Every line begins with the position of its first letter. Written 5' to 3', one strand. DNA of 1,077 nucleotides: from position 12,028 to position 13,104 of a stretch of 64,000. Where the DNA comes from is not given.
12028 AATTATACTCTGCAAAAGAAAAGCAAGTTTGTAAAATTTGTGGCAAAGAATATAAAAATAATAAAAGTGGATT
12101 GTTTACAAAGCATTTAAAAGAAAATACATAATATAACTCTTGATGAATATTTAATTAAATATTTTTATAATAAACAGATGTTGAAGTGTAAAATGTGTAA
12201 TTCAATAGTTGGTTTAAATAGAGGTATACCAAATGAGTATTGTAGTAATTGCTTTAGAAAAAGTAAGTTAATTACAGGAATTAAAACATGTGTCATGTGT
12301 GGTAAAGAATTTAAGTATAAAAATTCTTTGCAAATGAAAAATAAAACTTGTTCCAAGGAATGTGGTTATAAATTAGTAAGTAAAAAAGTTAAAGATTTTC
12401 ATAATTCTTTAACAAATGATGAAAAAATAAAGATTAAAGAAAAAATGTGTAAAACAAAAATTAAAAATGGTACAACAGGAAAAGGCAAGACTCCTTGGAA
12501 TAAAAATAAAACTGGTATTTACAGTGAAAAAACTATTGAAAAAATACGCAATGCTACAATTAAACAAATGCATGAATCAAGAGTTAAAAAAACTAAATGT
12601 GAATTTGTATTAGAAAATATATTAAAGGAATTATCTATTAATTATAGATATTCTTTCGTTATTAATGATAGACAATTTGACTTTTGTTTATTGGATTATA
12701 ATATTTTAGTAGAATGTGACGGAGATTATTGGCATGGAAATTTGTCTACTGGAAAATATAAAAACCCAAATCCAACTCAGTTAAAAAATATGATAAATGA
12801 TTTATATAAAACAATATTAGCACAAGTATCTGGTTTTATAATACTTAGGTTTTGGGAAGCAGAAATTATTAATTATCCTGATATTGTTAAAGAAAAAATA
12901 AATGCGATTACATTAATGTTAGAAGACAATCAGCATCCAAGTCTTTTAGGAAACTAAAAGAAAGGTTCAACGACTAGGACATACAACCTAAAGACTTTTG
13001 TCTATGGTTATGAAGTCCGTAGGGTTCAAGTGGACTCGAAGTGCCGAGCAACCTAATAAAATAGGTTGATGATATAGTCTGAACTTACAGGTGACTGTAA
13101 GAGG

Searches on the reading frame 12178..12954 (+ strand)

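Call 81: search_protein_families(library=pfam, proteins=[window:12178-12954:+], max_evalue=0.001)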
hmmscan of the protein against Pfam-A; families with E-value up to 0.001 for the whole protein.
window:12178-12954:+ (259 aa): 2 families
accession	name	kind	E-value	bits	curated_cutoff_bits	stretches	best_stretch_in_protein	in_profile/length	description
PF03852.21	Vsr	-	1.3e-05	25.4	27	1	129-188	11-70/74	DNA mismatch endonuclease Vsr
PF04480.18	DUF559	-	6.5e-05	23.2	20.6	0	134-242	10-105/109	Protein of unknown function (DUF559)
